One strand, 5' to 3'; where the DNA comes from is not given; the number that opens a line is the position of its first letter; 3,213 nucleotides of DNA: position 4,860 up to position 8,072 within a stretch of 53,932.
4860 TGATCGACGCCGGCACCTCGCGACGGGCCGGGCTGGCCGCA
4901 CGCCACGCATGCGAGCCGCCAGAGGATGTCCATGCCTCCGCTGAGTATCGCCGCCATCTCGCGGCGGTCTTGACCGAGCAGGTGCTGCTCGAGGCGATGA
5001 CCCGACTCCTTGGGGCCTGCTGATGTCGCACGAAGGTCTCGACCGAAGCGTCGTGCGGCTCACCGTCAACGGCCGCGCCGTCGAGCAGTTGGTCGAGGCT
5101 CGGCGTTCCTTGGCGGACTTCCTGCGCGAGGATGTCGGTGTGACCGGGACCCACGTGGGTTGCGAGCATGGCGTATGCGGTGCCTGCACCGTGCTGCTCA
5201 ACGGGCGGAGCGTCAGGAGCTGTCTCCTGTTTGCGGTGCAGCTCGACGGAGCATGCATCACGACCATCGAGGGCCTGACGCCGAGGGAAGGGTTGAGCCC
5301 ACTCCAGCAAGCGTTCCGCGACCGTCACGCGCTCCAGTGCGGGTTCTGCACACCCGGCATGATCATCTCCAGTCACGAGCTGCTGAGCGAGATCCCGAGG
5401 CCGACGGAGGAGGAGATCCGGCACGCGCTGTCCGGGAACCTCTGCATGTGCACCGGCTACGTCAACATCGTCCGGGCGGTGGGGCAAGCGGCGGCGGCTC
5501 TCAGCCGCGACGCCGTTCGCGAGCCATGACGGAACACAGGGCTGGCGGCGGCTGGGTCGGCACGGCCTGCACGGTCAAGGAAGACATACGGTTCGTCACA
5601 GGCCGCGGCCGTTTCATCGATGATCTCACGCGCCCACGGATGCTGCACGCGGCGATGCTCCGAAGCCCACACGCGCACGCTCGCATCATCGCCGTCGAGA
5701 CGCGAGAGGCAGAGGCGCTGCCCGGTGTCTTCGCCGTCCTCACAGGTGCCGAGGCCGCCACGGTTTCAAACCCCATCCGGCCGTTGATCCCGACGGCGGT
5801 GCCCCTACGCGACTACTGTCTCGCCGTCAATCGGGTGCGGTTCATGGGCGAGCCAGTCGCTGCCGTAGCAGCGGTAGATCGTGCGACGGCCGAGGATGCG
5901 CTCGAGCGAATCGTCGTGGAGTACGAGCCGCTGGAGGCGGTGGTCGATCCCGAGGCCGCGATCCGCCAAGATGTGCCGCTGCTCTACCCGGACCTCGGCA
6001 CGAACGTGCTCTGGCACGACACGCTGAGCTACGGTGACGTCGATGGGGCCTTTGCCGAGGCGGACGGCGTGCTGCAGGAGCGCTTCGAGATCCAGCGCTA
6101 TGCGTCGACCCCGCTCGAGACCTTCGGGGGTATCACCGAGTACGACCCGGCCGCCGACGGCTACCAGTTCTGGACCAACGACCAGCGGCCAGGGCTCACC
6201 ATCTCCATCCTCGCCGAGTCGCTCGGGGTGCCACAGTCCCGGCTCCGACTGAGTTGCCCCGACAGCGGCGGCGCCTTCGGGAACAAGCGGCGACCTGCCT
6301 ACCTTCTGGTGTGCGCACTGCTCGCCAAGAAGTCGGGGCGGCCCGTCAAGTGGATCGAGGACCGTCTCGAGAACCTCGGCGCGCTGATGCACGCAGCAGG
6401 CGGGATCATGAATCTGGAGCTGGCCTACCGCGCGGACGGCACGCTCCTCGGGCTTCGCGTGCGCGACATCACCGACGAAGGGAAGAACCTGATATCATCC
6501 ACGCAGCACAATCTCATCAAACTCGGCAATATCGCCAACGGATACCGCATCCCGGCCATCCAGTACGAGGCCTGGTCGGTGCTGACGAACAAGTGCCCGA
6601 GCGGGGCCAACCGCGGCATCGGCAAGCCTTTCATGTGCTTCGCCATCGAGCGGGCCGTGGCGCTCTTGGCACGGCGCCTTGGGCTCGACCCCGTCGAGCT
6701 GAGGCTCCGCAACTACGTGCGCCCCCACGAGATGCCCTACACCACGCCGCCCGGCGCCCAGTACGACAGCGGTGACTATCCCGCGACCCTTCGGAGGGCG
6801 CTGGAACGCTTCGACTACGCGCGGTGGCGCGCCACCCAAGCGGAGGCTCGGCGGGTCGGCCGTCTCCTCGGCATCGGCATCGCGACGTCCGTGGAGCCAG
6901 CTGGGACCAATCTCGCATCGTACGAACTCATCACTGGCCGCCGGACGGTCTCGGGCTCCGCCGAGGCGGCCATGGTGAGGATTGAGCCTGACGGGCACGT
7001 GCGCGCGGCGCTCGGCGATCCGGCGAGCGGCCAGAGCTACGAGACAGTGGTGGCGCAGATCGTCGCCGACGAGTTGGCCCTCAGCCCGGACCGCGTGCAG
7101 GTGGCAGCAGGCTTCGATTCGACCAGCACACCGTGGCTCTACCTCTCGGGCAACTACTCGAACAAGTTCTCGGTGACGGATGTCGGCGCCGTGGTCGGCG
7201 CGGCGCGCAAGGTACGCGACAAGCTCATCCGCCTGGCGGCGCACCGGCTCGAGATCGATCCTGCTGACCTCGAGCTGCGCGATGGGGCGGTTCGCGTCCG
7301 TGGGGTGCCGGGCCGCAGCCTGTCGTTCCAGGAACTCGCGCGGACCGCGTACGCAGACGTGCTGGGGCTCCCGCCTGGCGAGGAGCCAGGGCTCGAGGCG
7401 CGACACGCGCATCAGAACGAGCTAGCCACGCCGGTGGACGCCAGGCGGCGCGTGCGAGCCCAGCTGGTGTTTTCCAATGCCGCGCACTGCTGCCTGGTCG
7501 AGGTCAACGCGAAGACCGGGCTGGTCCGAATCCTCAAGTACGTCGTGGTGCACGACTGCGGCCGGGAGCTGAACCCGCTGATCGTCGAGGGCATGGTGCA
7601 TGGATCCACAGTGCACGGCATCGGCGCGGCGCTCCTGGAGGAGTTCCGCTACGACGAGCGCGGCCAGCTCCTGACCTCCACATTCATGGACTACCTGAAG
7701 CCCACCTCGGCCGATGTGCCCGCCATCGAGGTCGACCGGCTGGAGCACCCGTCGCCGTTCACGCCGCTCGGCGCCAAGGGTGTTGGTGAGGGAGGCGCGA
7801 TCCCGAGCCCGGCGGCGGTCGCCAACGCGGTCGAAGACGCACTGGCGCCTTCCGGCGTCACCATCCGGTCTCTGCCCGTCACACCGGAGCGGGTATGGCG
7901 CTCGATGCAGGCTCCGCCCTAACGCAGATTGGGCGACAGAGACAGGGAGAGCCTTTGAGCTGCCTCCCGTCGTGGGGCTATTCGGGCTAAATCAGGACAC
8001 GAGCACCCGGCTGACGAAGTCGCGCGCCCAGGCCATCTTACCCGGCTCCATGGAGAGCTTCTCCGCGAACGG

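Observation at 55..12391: Variant hmf-like pathway for a heteroaromatic (di)carboxylate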

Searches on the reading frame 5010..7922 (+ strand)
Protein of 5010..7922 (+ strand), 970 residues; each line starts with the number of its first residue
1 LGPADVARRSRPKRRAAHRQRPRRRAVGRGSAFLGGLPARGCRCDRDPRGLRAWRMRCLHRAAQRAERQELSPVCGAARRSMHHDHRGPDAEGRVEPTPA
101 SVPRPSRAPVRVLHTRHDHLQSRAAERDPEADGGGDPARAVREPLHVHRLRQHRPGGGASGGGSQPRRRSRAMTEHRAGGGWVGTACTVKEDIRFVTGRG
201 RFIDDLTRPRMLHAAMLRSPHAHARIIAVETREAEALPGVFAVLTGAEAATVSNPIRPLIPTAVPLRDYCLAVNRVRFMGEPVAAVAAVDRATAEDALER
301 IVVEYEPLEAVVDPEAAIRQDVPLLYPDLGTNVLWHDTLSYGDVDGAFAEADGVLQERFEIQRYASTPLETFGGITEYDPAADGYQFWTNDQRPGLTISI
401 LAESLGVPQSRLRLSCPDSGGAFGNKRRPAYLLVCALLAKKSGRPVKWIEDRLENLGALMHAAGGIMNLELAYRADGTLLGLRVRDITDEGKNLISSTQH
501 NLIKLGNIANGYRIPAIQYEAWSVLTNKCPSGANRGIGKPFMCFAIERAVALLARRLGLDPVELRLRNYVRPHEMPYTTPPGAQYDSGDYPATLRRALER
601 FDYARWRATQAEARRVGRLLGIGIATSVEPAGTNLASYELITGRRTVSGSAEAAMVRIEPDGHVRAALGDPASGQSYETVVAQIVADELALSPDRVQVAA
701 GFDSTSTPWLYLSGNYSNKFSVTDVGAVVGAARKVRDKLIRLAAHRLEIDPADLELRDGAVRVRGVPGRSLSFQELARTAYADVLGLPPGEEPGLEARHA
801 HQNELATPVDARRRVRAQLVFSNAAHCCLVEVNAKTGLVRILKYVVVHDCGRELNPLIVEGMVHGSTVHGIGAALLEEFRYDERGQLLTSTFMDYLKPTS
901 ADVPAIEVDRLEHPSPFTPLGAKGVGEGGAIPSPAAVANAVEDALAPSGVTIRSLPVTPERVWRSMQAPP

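Call 3: search_protein_families(library=pfam, proteins=[window:5010-7922:+])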
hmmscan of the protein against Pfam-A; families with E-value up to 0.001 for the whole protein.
window:5010-7922:+ (970 aa): 3 families
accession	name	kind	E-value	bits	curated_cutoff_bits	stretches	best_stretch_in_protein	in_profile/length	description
PF20256.3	MoCoBD_2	-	9.8e-74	248.8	27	1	597-904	2-283/283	Molybdopterin cofactor-binding domain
PF02738.23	MoCoBD_1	-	3.6e-61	206.8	27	1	330-569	6-244/244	Molybdopterin cofactor-binding domain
PF01315.27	Ald_Xan_dh_C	-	5.3e-28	98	31.3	1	197-309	1-110/110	Aldehyde oxidase and xanthine dehydrogenase, a/b hammerhead domain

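Call 4: search_protein_families(library=ncbifam, proteins=[window:5010-7922:+])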
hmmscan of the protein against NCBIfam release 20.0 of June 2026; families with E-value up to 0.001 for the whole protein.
window:5010-7922:+ (970 aa): 13 families
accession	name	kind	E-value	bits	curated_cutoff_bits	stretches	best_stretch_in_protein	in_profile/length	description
TIGR02416.1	CO_dehy_Mo_lg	equivalog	7.8e-160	533.5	991.15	1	191-965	1-770/770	aerobic carbon-monoxide dehydrogenase large subunit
NF040766.1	CODH_aero_grp5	exception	2.5e-159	532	950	1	183-964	5-783/785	aerobic carbon-monoxide dehydrogenase large subunit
NF041018.1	glyceraldDH_alpha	equivalog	4.7e-152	508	790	1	183-963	3-741/741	glyceraldehyde dehydrogenase subunit alpha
TIGR03194.1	4hydrxCoA_A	equivalog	1.3e-126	423.9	994.55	1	195-965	9-745/746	4-hydroxybenzoyl-CoA reductase subunit alpha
NF043082.1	XdhA_XDHase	equivalog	6.9e-108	361.7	780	1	184-967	2-753/758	xanthine dehydrogenase subunit XdhA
NF007426.0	PRK09970.1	equivalog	8.9e-107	358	916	1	183-967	6-756/761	xanthine dehydrogenase molybdenum-binding subunit XdhA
TIGR03196.1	pucD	equivalog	3.9e-103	346.3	783.65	1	196-962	16-754/763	xanthine dehydrogenase subunit D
TIGR02965.1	xanthine_xdhB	equivalog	6.1e-74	249.5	849.5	1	194-967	12-755/758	xanthine dehydrogenase molybdopterin binding subunit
NF045668.1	pterin_aldehy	equivalog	2.5e-63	214.5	1100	2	184-633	176-625/905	molybdopterin-dependent aldehyde oxidoreductase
TIGR03311.1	Se_dep_XDH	equivalog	2.8e-59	201.1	830.45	2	180-574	159-545/848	selenium-dependent xanthine dehydrogenase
NF041671.1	peri_hyde_PaoC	equivalog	2e-56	191.8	1180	1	210-966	47-731/735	aldehyde oxidoreductase molybdenum-binding subunit PaoC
TIGR03313.1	Se_sel_red_Mo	hypoth_equivalog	5.2e-55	186.6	1101.9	3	653-966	662-949/951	molybdopterin-dependent oxidoreductase Mo/Fe-S-binding subunit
TIGR02969.1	mam_aldehyde_ox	subfamily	2.7e-35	121.2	1912.3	2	191-699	584-1065/1330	aldehyde oxidase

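Call 9: search_solved_structures(query=window:5541-7922:+, max_evalue=1e-20)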
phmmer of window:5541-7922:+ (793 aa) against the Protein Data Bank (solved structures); distinct sequences matched with E-value up to 1e-20: 40.
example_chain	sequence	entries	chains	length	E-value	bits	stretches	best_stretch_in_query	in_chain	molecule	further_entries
1t3q_B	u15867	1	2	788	2e-151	509.2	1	6-793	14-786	quinoline 2-oxidoreductase large subunit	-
8uem_A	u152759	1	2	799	5.9e-148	497.8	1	13-791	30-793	Carbon monoxide dehydrogenase (Large chain), CoxL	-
1n5w_B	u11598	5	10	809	1.6e-129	436.9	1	13-787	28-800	Carbon monoxide dehydrogenase large chain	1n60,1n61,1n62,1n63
1zxi_B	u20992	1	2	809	2.1e-129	436.4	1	13-787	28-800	Carbon monoxide dehydrogenase large chain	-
1ffu_B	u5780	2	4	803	3.6e-128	432.4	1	7-790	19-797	CUTL, MOLYBDOPROTEIN OF CARBON MONOXIDE DEHYDROGENASE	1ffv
7dqx_A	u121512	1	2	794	3.2e-115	389.6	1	4-789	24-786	6-hydroxypseudooxynicotine dehydrogenase complex subunit gamma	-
1rm6_A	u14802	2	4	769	1.2e-88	301.6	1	4-790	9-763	4-hydroxybenzoyl-CoA reductase alpha subunit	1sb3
4zoh_A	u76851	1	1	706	5.8e-85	289.5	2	9-422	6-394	Putative oxidoreductase molybdopterin-binding subunit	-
1sij_A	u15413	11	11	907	3.3e-45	158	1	33-454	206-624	Aldehyde oxidoreductase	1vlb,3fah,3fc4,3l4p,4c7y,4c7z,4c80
2w55_B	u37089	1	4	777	8.4e-43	150.1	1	18-787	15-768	XANTHINE DEHYDROGENASE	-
1jro_B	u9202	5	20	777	1.2e-42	149.6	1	18-787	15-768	xanthine dehydrogenase, chain B | XANTHINE DEHYDROGENASE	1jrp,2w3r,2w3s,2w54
3hrd_A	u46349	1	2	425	8.5e-42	146.7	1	15-392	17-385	Nicotinate dehydrogenase large molybdopterin subunit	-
5y6q_C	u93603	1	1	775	1.2e-39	139.6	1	19-785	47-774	Aldehyde oxidase large subunit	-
28mb_A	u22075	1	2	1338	8.2e-36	126.9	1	15-537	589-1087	Aldehyde oxidase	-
4uhw_A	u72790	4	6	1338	8.2e-36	126.9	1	15-537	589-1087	ALDEHYDE OXIDASE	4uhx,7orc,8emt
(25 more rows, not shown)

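Call 14: find_homologous_proteins(query=window:5541-7922:+, max_evalue=1e-50)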
Query window:5541-7922:+ (793 aa): 7143 proteins with E <= 1e-50 among 8000 candidates; the best 120 are listed.
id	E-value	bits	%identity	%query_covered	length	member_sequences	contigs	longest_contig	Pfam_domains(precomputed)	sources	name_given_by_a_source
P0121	0.0e+0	1786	100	100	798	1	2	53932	PF02738.24,PF20256.4,PF01315.28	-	-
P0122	0.0e+0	1504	83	99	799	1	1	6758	PF02738.24,PF20256.4,PF01315.28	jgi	jgi:2-furoyl-CoA dehydrogenase large subunit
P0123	0.0e+0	1501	83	100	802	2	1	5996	PF02738.24,PF20256.4,PF01315.28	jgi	-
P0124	0.0e+0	1475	82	100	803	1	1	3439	PF02738.24,PF20256.4,PF01315.28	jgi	jgi:2-furoyl-CoA dehydrogenase large subunit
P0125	0.0e+0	1462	81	99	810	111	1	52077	PF02738.24,PF20256.4,PF01315.28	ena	-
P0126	0.0e+0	1461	82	99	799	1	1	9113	PF02738.24,PF20256.4,PF01315.28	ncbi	-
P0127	0.0e+0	1461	81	99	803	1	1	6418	PF02738.24,PF20256.4,PF01315.28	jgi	jgi:2-furoyl-CoA dehydrogenase large subunit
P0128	0.0e+0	1460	81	99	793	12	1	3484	PF02738.24,PF20256.4,PF01315.28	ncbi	-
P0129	0.0e+0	1458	82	99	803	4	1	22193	PF02738.24,PF20256.4,PF01315.28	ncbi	-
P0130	0.0e+0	1457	82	99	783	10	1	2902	PF02738.24,PF20256.4,PF01315.28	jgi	-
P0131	0.0e+0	1453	80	100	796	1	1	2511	PF02738.24,PF20256.4,PF01315.28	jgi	jgi:2-furoyl-CoA dehydrogenase large subunit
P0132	0.0e+0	1453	82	99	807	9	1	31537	PF02738.24,PF20256.4,PF01315.28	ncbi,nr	ncbi:MAG TPA: xanthine dehydrogenase family protein molybdopterin-binding subunit [Methylomirabilota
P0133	0.0e+0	1446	81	99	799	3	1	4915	PF02738.24,PF20256.4,PF01315.28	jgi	jgi:2-furoyl-CoA dehydrogenase large subunit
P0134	0.0e+0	1446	81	99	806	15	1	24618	PF02738.24,PF20256.4,PF01315.28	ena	-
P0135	0.0e+0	1446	81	99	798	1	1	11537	PF02738.24,PF20256.4,PF01315.28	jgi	jgi:2-furoyl-CoA dehydrogenase large subunit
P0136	0.0e+0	1442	80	99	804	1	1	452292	PF02738.24,PF20256.4,PF01315.28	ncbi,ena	-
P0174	0.0e+0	1418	79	99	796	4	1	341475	PF02738.24,PF20256.4,PF01315.28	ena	-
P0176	0.0e+0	1417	80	99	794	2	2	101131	PF02738.24,PF20256.4,PF01315.28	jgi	-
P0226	0.0e+0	1395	80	99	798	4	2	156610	PF02738.24,PF20256.4,PF01315.28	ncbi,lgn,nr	ncbi:MAG: molybdopterin-dependent oxidoreductase [Candidatus Rokubacteria bacterium]|nr:molybdopteri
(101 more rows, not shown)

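Call 15: find_encoding_contigs(protein=P0136, flank=10000, max_places=1)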
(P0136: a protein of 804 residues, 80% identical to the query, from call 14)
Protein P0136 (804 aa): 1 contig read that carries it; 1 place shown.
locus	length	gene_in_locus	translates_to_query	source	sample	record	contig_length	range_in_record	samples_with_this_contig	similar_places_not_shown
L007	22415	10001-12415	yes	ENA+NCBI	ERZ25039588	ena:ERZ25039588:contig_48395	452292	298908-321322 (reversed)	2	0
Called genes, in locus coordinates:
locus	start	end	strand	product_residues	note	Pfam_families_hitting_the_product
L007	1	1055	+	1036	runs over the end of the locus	PF00873:ACR_tran, PF03176:MMPL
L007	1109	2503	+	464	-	PF25917:BSH_RND, PF25876:HH_MFP_RND, PF25944:Beta-barrel_RND, PF25954:Beta-barrel_RND_2 (weak), PF25967:RND-MFP_C, PF25989:YknX_C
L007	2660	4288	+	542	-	PF00149:Metallophos (weak)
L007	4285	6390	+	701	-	PF12770:CHAT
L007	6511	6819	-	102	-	PF07978:NIPSNAP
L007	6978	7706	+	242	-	PF12840:HTH_20 (weak)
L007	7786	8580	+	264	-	PF00106:adh_short, PF08659:KR, PF13561:adh_short_C2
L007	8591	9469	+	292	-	PF00941:FAD_binding_5, PF03450:CO_deh_flav_C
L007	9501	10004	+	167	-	PF13085:Fer2_3 (weak), PF00111:Fer2, PF01799:Fer2_2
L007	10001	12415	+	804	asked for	PF01315:Ald_Xan_dh_C, PF02738:MoCoBD_1, PF20256:MoCoBD_2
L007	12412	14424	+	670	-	PF00375:SDF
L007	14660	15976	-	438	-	PF00349:Hexokinase_1, PF03727:Hexokinase_2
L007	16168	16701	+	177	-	PF00578:AhpC-TSA, PF08534:Redoxin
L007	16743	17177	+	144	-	PF11578:DUF3237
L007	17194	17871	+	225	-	PF00881:Nitroreductase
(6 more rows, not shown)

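Call 16: find_encoding_contigs(protein=P0226, flank=10000, max_places=1)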
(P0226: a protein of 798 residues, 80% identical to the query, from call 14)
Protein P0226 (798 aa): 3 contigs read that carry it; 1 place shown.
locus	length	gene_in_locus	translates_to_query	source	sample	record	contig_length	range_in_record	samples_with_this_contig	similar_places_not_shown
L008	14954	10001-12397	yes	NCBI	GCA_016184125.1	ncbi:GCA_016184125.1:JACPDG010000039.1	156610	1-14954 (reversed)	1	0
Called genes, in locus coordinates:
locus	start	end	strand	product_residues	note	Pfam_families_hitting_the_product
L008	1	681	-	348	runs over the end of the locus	PF00296:Bac_luciferase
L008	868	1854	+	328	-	PF00561:Abhydrolase_1, PF12146:Hydrolase_4, PF12697:Abhydrolase_6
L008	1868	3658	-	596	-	PF13191:AAA_16 (faint), PF17758:Prot_ATP_ID_OB_N, PF16450:Prot_ATP_ID_OB_C, PF00004:AAA, PF00910:RNA_helicase (faint)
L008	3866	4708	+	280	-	-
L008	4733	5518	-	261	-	-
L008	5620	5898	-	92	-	-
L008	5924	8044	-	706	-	PF02922:CBM_48, PF00128:Alpha-amylase (weak), PF21331:Isoamylase_C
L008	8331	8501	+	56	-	PF07729:FCD (weak)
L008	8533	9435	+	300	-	PF00941:FAD_binding_5, PF03450:CO_deh_flav_C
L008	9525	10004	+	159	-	PF00111:Fer2, PF13085:Fer2_3 (weak), PF01799:Fer2_2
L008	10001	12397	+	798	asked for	PF01315:Ald_Xan_dh_C, PF02738:MoCoBD_1, PF20256:MoCoBD_2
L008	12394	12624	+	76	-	-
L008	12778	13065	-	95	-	-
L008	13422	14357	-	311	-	PF01497:Peripla_BP_2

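Call 17: find_encoding_contigs(protein=P0174, flank=10000, max_places=1)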
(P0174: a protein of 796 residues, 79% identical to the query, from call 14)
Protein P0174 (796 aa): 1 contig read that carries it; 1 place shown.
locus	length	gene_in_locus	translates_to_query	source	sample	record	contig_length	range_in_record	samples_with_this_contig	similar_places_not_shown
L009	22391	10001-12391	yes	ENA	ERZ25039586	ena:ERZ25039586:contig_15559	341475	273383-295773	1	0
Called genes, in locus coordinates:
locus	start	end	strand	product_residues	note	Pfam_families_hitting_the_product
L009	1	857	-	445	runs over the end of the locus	PF20223:DUF6582 (weak), PF00211:Guanylate_cyc (faint)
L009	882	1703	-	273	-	PF01872:RibD_C (weak)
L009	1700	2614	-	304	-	PF03631:Virul_fac_BrkB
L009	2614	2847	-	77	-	PF12836:HHH_3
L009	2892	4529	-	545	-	PF02878:PGM_PMM_I, PF02879:PGM_PMM_II, PF02880:PGM_PMM_III, PF00408:PGM_PMM_IV (weak)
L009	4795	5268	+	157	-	PF00111:Fer2 (weak), PF01799:Fer2_2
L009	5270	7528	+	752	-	PF20256:MoCoBD_2, PF02738:MoCoBD_1, PF20256:MoCoBD_2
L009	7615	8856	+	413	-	PF00174:Oxidored_molyb, PF03404:Mo-co_dimer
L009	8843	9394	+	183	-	PF13442:Cytochrome_CBB3, PF00034:Cytochrom_C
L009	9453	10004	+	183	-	PF00111:Fer2, PF01799:Fer2_2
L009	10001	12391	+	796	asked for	PF01315:Ald_Xan_dh_C, PF02738:MoCoBD_1, PF20256:MoCoBD_2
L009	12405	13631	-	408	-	-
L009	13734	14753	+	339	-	PF13379:NMT1_2 (weak), PF09084:NMT1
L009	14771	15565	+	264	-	PF00528:BPD_transp_1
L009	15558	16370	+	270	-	PF00005:ABC_tran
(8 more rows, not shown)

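Call 35: search_dna_similar(query=window:5541-7922:+, collection=plasmids, mode=protein, max_rows=60, max_evalue=1e-50)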
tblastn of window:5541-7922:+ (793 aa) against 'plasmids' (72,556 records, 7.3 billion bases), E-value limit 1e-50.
Records with a match: 302; places in all: 366; records where one place covers at least 80% of the query: 296.
Best place of each record, by identity: <60% 302.
By first word of the organism name: Pseudosulfitobacter 41; Sinorhizobium 24; Rhizobium 15; Azospirillum 15; Paraburkholderia 12; Caballeronia 12; Cupriavidus 9; Arthrobacter 9; Bacillus 9; Burkholderia 8; and 64 more.
By predicted mobility (MOB-suite, as given by PLSDB): non-mobilizable 188; conjugative 80; mobilizable 34.
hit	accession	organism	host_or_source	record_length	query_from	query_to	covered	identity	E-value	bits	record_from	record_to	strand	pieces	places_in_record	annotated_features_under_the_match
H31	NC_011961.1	Thermomicrobium roseum DSM 5159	-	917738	3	790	99%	43.6%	2e-148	488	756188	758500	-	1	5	xanthine dehydrogenase family protein molybdopterin-binding subunit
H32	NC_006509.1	Geobacillus kaustophilus HTA426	isolated from the deepest Ocean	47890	14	790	98%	42.8%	1e-164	535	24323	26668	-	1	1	xanthine dehydrogenase family protein molybdopterin-binding subunit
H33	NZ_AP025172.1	Cupriavidus sp. P-10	-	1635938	6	785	98%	40.6%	7e-130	435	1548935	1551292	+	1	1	none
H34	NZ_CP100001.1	Halorussus vallis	cell culture,saline soil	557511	4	786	99%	40.4%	5e-141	467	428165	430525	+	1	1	xanthine dehydrogenase family protein molybdopterin-binding subunit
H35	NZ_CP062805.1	Cupriavidus basilensis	Cell culture,Sediment of a freshwater ...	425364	5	787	99%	40.3%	8e-135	449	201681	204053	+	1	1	xanthine dehydrogenase family protein molybdopterin-binding subunit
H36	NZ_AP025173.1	Cupriavidus sp. P-10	-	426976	5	787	99%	40.3%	8e-135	449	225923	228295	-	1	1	xanthine dehydrogenase family protein molybdopterin-binding subunit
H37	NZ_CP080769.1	Cupriavidus pinatubonensis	genomic assembly,soil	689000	6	785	98%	40.3%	6e-127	426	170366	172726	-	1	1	molybdopterin cofactor-binding domain-containing protein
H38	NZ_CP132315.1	Shinella oryzae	Homo sapiens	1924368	4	785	99%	40.1%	3e-128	430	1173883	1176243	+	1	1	none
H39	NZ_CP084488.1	Ensifer adhaerens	cellculture,soil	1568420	3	785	99%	40.0%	3e-131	439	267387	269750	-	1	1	none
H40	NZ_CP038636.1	Cupriavidus oxalaticus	whole organism,sewage sludge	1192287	6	785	98%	39.8%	3e-119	404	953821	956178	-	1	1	none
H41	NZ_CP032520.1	Cupriavidus oxalaticus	cell culture,activated sludge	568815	6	785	98%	39.5%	3e-119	404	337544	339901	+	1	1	molybdopterin cofactor-binding domain-containing protein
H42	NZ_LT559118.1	Nonomuraea gerenzanensis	-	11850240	13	790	98%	39.5%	6e-120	406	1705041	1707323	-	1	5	none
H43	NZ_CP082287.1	Halobaculum roseum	cell culture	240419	6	790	99%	39.1%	7e-136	452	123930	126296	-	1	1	xanthine dehydrogenase family protein molybdopterin-binding subunit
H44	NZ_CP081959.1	Halobaculum magnesiiphilum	cell culture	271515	6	790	99%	39.1%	7e-136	452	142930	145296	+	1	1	xanthine dehydrogenase family protein molybdopterin-binding subunit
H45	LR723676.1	Rhizobium sp. TCK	soil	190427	3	785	99%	39.2%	3e-128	430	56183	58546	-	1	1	carbon monoxide dehydrogenase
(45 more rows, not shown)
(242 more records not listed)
